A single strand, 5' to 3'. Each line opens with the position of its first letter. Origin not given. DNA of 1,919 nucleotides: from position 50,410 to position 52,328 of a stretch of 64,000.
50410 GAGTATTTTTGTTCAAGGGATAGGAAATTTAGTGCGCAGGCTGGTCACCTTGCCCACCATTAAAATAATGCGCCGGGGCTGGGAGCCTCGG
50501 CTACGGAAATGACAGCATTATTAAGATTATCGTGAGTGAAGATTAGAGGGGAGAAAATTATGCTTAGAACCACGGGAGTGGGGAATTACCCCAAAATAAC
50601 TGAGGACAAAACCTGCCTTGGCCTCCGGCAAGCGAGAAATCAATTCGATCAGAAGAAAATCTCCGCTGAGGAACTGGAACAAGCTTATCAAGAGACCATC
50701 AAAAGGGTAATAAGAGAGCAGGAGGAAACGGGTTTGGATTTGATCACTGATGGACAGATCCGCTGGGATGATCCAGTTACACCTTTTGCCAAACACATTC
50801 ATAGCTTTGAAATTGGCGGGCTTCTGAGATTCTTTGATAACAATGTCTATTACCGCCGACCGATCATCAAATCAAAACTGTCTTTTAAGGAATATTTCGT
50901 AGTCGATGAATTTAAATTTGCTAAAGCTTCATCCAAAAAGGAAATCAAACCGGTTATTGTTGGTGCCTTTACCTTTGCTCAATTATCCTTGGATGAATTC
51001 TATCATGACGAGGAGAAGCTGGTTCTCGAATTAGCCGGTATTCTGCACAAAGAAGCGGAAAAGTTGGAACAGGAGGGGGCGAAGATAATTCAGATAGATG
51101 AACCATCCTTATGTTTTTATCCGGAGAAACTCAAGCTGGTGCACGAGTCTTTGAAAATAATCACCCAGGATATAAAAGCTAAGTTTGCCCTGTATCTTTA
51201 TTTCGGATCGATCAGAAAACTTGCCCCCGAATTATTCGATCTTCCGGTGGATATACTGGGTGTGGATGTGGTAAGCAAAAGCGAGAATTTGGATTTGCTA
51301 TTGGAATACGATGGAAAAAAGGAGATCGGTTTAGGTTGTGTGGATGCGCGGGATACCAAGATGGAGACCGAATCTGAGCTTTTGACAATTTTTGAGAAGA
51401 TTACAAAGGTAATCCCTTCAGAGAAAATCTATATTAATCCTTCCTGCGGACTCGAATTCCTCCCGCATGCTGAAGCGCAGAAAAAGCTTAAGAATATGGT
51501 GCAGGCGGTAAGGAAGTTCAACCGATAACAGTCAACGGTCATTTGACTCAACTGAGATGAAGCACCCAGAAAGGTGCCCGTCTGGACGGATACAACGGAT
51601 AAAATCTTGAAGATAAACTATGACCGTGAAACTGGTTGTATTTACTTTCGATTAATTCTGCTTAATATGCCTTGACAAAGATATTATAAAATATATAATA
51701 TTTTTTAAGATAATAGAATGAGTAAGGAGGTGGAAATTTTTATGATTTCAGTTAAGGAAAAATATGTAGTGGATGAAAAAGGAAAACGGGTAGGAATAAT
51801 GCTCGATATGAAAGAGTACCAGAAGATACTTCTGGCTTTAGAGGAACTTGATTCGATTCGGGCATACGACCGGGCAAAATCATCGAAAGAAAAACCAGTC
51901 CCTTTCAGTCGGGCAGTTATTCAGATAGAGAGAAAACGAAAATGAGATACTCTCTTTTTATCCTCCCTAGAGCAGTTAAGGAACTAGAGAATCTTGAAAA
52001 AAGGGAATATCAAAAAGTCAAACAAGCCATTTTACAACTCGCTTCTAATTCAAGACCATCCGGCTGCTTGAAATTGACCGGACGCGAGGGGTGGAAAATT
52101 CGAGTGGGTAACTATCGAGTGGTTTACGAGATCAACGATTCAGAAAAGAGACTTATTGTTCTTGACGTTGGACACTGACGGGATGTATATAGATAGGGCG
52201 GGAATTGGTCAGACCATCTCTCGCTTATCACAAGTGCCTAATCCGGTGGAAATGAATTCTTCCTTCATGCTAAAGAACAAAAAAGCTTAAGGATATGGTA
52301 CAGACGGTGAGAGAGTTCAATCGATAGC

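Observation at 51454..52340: RelE/ParE toxin-antitoxin cassette inserted behind the MetE-like gene, marked by an 85-nt diverged duplication of that gene's 3' end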

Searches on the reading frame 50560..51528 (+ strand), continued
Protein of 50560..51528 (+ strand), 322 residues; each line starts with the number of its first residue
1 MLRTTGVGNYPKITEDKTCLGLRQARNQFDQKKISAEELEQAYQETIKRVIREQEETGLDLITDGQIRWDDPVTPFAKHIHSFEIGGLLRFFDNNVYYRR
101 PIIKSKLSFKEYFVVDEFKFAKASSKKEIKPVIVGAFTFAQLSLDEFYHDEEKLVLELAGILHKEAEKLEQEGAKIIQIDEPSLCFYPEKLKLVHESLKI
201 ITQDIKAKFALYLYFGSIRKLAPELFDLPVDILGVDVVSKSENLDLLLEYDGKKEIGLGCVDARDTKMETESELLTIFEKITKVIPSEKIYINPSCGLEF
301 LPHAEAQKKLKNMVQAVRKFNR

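Call 39: search_protein_families(library=pfam, proteins=[L001:7062-7973:+, L117:5764-6528:+, L117:6609-7361:-, L009:7130-8632:+, L008:1189-2307:+, L077:3669-4412:+, L077:4416-4961:+, L077:4958-5332:+, L084:1130-1729:+, L088:2960-4846:+], max_evalue=0.01)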
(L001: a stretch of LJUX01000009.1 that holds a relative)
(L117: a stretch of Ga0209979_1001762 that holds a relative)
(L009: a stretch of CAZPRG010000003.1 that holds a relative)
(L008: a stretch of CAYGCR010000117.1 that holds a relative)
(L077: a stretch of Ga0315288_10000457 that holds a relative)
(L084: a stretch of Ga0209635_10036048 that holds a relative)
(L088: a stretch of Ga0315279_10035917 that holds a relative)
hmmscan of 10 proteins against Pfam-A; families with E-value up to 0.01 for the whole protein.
L001:7062-7973:+ (303 aa): 0 families

L117:5764-6528:+ (254 aa): 1 family
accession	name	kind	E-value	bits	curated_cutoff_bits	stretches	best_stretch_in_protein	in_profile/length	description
PF09509.15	Hypoth_Ymh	-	3.4e-27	95.1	25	1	130-247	2-116/119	Protein of unknown function (Hypoth_ymh)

L117:6609-7361:- (250 aa): 1 family
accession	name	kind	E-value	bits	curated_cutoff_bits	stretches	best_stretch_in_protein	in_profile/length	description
PF05168.19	HEPN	-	1.2e-07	32.3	22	1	126-242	1-115/117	HEPN domain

L009:7130-8632:+ (500 aa): 0 families

L008:1189-2307:+ (372 aa): 2 families
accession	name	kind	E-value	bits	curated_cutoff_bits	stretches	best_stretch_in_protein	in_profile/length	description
PF06739.17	SBBP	-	2.6e-06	27.7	20.5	0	104-122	11-29/38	Beta-propeller repeat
PF01436.27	NHL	-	5.3e-06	26.6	20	0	59-83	4-28/28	NHL repeat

L077:3669-4412:+ (247 aa): 0 families

L077:4416-4961:+ (181 aa): 0 families

L077:4958-5332:+ (124 aa): 1 family
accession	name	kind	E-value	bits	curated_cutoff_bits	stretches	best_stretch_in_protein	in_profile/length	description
PF05168.19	HEPN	-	1.2e-07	32.3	22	1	25-111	21-103/117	HEPN domain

L084:1130-1729:+ (199 aa): 0 families

L088:2960-4846:+ (628 aa): 44 families (the best 25 are shown)
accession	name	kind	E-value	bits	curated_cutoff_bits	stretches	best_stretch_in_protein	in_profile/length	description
PF00005.33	ABC_tran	-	5.1e-65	218.6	25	2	40-187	1-137/137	ABC transporter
PF02463.25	SMC_N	-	9.4e-16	58.3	40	2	43-217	18-199/220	RecF/RecN/SMC N terminal domain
PF13304.12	AAA_21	-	1.5e-15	58.6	27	1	454-550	209-303/304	AAA domain, putative AbiEii toxin, Type IV TA system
PF20720.3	nSTAND3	-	5.8e-09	36.3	27.2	1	357-392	4-39/155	Novel STAND NTPase 3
PF13175.12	AAA_15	-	2.1e-08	34.6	32.1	1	40-318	14-175/374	AAA ATPase domain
PF13555.12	AAA_29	-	3.2e-08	33.6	27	1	365-398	17-50/61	P-loop containing region of AAA domain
PF01078.27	Mg_chelatase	-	2.2e-07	30.9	20.3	1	374-412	26-64/207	Magnesium chelatase, subunit ChlI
PF13401.12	AAA_22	-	3.2e-07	31.2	27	0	372-430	7-60/130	AAA domain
PF13476.12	AAA_23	-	3.5e-07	31.5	27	1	36-70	6-39/201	AAA domain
PF07728.20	AAA_5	-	3.7e-07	30.7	22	0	375-394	4-23/139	AAA domain (dynein-related subfamily)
PF00270.35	DEAD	-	6.8e-07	29.6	26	0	369-388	13-32/167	DEAD/DEAH box helicase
PF13238.12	AAA_18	-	1.3e-06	29.3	29.4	1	373-399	1-25/128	AAA domain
PF06745.19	ATPase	-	5e-06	26.5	26.6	0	37-67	5-36/231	KaiC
PF13479.12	AAA_24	-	6e-06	26.7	27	0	50-79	2-32/195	AAA domain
PF13166.12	AAA_13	-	1.2e-05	24.7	36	0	55-73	21-39/713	AAA domain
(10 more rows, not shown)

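Call 40: find_encoding_contigs(protein=P0002, flank=5000, max_places=3)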
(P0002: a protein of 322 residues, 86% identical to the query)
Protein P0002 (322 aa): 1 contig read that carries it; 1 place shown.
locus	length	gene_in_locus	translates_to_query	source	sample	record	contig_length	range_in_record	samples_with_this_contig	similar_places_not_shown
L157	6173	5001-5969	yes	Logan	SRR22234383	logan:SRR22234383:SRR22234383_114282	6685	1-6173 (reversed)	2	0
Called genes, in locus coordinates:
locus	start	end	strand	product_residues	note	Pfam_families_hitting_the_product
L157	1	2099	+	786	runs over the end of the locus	PF06452:CBM9_1, PF19313:DUF5916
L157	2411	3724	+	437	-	PF00919:UPF0004, PF04055:Radical_SAM, PF01938:TRAM (weak)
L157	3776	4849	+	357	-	PF01590:GAF, PF13185:GAF_2, PF00072:Response_reg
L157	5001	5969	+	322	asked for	PF01717:Meth_synt_2, PF08267:Meth_synt_1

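Call 41: find_encoding_contigs(protein=P0006, flank=5000, max_places=3)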
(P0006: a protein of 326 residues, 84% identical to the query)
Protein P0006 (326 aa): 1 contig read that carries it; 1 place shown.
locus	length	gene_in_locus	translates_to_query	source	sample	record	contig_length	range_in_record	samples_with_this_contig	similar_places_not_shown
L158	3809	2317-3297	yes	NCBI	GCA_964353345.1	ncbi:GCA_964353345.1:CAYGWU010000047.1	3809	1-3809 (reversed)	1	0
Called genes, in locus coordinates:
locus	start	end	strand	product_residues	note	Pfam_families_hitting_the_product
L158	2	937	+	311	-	?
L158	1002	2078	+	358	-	PF01590:GAF, PF13185:GAF_2, PF00072:Response_reg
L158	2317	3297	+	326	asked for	PF01717:Meth_synt_2, PF08267:Meth_synt_1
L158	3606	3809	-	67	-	?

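Call 42: find_encoding_contigs(protein=P0003, flank=5000, max_places=3)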
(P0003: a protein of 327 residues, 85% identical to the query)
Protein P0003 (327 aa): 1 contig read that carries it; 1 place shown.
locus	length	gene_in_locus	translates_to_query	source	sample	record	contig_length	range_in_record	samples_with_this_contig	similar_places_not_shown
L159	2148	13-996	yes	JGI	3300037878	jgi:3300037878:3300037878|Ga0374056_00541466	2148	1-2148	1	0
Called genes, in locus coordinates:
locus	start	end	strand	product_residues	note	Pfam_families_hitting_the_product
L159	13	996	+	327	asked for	PF01717:Meth_synt_2, PF08267:Meth_synt_1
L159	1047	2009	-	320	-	PF00480:ROK, PF01869:BcrAD_BadFG (weak)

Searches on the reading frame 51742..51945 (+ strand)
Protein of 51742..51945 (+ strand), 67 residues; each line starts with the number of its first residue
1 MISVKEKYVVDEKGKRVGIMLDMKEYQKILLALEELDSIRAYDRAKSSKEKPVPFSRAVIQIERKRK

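Call 5: search_protein_families(library=pfam, proteins=[window:51742-51945:+], max_evalue=0.01)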
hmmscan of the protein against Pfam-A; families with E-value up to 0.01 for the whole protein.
window:51742-51945:+ (67 aa): 2 families
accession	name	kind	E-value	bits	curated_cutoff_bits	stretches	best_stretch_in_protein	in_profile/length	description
PF18506.7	RelB-like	-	2.3e-06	27.8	27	1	5-34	3-32/62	RelB Antitoxin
PF06315.17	AceK_kinase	-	0.0096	15.9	29.3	1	3-37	43-77/256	Isocitrate dehydrogenase kinase/phosphatase (AceK) kinase domain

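Call 51: search_solved_structures(query=window:51742-51945:+, max_evalue=1, show_alignments=1)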
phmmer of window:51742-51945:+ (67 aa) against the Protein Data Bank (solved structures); distinct sequences matched with E-value up to 1: 0.

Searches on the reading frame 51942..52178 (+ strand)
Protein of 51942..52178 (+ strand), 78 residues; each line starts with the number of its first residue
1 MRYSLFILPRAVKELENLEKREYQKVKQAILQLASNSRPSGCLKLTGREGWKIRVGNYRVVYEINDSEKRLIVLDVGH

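Call 5: search_protein_families(library=pfam, proteins=[window:51942-52178:+], max_evalue=0.01)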
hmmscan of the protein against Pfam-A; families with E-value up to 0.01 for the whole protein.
window:51942-52178:+ (78 aa): 1 family
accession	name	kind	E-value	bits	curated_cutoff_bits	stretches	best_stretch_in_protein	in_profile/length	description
PF05016.21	ParE_toxin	-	2.2e-09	38.2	23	1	7-78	3-84/89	ParE toxin of type II toxin-antitoxin system, parDE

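Call 21: find_homologous_proteins(query=window:51942-52178:+)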
Query window:51942-52178:+ (78 aa): 42 proteins with E <= 0.001 among 42 candidates.
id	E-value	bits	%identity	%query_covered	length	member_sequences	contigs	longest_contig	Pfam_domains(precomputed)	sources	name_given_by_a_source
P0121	1.8e-43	163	100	100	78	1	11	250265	PF05016.22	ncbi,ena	-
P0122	2.9e-30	121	74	100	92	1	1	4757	PF05016.22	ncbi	ncbi:MAG: type II toxin-antitoxin system RelE/ParE family toxin, partial [Candidatus Zixiibacteriota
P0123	8.1e-30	120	74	100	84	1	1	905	PF05016.22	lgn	-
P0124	1.1e-29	120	74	100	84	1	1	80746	PF05016.22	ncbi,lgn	ncbi:MAG: type II toxin-antitoxin system RelE/ParE family toxin [Candidatus Zixiibacteriota bacteriu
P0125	2.2e-29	119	74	100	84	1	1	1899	PF05016.22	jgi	jgi:mRNA interferase RelE/StbE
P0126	4.3e-29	118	74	100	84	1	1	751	PF05016.22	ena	-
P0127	5.7e-29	117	71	100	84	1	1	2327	PF05016.22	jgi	jgi:mRNA interferase RelE/StbE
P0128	5.8e-29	117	73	100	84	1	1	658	PF05016.22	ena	-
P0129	5.9e-29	117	73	100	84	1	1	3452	PF05016.22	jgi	jgi:mRNA interferase RelE/StbE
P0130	8.0e-29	117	71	100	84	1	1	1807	PF05016.22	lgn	-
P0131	1.2e-28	116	73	100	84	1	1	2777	PF05016.22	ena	-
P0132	3.0e-28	115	71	100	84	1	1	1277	PF05016.22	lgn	-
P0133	3.2e-28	115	72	100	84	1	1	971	PF05016.22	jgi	jgi:mRNA interferase RelE/StbE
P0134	1.6e-25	106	65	100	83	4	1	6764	PF05016.22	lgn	-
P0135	1.7e-25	106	65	100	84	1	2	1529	PF05016.22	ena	-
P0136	9.7e-25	104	62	100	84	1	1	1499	PF05016.22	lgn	-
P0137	3.9e-24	102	62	100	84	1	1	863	PF05016.22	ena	-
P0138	2.0e-23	100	56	100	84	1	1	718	PF05016.22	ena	-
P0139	7.1e-23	98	63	100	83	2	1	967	PF05016.22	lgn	-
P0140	9.0e-23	98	60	100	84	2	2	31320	PF05016.22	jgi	jgi:mRNA interferase RelE/StbE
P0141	1.1e-22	97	63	100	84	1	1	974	PF05016.22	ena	-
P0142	4.1e-22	96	59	100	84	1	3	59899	PF05016.22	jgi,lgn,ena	-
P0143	9.2e-22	95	56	100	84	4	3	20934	PF05016.22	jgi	jgi:mRNA interferase RelE/StbE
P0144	2.1e-21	93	55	100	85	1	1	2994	PF05016.22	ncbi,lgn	ncbi:MAG: type II toxin-antitoxin system RelE/ParE family toxin [Armatimonadota bacterium]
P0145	3.0e-21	93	58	100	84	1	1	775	PF05016.22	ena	-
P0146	3.0e-21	93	55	100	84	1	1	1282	PF05016.22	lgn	-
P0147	5.4e-21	92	54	100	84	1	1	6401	PF05016.22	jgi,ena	jgi:mRNA interferase RelE/StbE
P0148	5.8e-21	92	55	100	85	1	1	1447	PF05016.22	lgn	-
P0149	7.3e-21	92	58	100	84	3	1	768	PF05016.22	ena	-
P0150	1.1e-20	91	58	97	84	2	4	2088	PF05016.22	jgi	jgi:mRNA interferase RelE/StbE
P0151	8.2e-20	88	55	100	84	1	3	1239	PF05016.22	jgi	jgi:mRNA interferase RelE/StbE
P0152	2.3e-19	87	56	99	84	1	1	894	PF05016.22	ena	-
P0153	5.8e-19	86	59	100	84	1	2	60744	PF05016.22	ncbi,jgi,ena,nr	ncbi:MAG: type II toxin-antitoxin system RelE/ParE family toxin [Planctomycetota bacterium]|nr:type 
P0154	2.2e-18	84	53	100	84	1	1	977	PF05016.22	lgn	-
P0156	4.6e-17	80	52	99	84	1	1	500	PF05016.22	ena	-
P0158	1.6e-14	72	54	100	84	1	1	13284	PF05016.22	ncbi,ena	-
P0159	2.4e-14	71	53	100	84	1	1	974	PF05016.22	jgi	jgi:mRNA interferase RelE/StbE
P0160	2.5e-14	71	51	100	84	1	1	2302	PF05016.22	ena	-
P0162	1.5e-7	49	46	100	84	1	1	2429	PF15781.13,PF05016.22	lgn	-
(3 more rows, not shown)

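Call 23: find_encoding_contigs(protein=P0124, flank=5000, max_places=4)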
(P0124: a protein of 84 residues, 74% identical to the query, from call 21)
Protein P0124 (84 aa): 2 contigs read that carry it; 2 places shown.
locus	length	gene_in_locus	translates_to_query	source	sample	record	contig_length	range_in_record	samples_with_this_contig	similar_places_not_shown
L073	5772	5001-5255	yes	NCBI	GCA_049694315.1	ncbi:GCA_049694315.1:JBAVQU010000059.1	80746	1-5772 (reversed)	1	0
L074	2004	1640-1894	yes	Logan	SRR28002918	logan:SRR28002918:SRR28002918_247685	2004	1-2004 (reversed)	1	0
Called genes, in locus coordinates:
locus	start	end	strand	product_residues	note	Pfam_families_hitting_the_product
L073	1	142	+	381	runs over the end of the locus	PF01966:HD, PF13286:HD_assoc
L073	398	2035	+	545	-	PF09924:LPG_synthase_C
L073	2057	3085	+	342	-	PF03706:LPG_synthase_TM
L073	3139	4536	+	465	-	PF06057:VirJ (weak), PF12146:Hydrolase_4 (faint), PF06057:VirJ, PF01083:Cutinase (weak)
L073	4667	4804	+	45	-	-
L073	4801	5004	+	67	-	PF18506:RelB-like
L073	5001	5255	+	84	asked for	PF05016:ParE_toxin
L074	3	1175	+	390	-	?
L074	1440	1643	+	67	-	PF18506:RelB-like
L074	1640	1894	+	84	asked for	PF05016:ParE_toxin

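Call 24: find_encoding_contigs(protein=P0122, flank=5000, max_places=4)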
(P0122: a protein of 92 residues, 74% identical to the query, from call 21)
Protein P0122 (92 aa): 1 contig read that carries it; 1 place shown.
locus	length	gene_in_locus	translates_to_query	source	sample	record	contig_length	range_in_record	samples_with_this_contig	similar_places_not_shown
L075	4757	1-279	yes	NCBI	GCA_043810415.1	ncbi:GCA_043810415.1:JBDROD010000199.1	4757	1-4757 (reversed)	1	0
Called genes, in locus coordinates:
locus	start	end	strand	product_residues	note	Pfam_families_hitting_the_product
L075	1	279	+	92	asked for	PF05016:ParE_toxin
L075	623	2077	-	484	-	PF02310:B12-binding, PF19864:Radical_SAM_N2 (faint), PF04055:Radical_SAM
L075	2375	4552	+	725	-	PF00580:UvrD-helicase, PF01443:Viral_helicase1 (faint), PF13245:AAA_19, PF13361:UvrD_C, PF13538:UvrD_C_2, PF21196:PcrA_UvrD_tudor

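Call 25: find_encoding_contigs(protein=P0129, flank=5000, max_places=4)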
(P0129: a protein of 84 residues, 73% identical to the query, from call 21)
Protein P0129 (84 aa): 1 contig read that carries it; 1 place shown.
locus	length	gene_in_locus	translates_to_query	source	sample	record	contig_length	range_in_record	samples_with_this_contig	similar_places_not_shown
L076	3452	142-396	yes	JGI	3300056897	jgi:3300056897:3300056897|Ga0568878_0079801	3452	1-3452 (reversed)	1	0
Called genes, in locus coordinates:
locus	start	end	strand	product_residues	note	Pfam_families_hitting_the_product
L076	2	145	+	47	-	?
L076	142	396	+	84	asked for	PF05016:ParE_toxin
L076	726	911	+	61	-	-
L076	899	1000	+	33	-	-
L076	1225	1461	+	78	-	PF04255:DUF433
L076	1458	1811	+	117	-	PF18480:DUF5615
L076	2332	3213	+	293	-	PF01936:NYN (weak), PF00313:CSD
